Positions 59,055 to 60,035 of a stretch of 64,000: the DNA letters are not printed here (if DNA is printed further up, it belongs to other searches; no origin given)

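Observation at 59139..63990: Class III (labionin-type) lanthipeptide gene cluster: S1 protease, LanKC, then two precursor peptides, with an IS30 inserted between synthetase and precursors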

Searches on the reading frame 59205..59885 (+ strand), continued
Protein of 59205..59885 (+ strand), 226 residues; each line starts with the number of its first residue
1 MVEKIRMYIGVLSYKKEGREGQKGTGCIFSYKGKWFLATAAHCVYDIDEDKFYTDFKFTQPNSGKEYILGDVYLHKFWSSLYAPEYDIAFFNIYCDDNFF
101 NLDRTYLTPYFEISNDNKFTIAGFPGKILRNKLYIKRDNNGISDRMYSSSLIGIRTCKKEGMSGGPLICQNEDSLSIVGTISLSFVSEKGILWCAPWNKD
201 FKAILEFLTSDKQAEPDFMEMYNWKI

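Call 69: get_annotated_region(hit=H25, flank=7000)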
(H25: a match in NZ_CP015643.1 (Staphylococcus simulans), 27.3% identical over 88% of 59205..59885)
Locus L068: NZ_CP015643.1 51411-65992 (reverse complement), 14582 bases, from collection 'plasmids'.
description: Staphylococcus simulans strain MR1 plasmid unnamed1, complete sequence
organism: Staphylococcus simulans (NCBI taxid 1286)
taxonomy: Bacteria; Bacillota; Bacilli; Bacillales; Staphylococcaceae; Staphylococcus; Staphylococcus simulans
host: -; source: sheep,Cell culture,brain tissue; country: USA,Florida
typing (MOB-suite, as given by PLSDB): mobilizable; replicon rep_cluster_1017,rep_cluster_1017,rep_cluster_1230,rep_cluster_1281,rep_cluster_1596; relaxase MOBC
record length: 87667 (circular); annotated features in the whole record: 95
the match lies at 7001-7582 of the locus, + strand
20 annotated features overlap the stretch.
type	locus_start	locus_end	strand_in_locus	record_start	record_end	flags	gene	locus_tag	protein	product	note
CDS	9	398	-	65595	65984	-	-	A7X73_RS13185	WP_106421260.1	type II toxin-antitoxin system death-on-curing family toxin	-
CDS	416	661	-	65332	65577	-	-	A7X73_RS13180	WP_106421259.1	AbrB/MazE/SpoVT family DNA-binding domain-containing protein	-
CDS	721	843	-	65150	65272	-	-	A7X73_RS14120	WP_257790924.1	hypothetical protein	-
CDS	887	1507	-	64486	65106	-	-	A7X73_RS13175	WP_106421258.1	LysE family transporter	GO:0006865 - amino acid transport [Evidence IEA]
CDS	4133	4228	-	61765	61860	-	-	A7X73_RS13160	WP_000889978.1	type I toxin-antitoxin system Fst family toxin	-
CDS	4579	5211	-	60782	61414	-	-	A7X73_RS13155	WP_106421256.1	IS6 family transposase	-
CDS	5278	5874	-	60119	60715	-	-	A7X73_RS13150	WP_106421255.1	NDxxF motif lipoprotein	-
CDS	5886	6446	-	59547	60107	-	-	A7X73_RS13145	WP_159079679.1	DUF1700 domain-containing protein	-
CDS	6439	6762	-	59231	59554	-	-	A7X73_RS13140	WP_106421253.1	PadR family transcriptional regulator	-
CDS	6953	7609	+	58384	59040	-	-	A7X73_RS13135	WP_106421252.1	hypothetical protein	-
CDS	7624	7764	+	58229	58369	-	-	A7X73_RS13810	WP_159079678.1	class III lanthipeptide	-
CDS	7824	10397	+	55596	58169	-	lanKC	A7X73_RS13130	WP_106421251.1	class III lanthionine synthetase LanKC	GO:0005975 - carbohydrate metabolic process [Evidence IEA]; GO:0006468 - protein phosphorylation [Evidence IEA]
CDS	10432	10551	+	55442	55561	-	-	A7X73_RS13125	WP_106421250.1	class III lanthipeptide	-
CDS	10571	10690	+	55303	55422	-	-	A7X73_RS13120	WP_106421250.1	class III lanthipeptide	-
CDS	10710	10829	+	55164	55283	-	-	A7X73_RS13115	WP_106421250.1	class III lanthipeptide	-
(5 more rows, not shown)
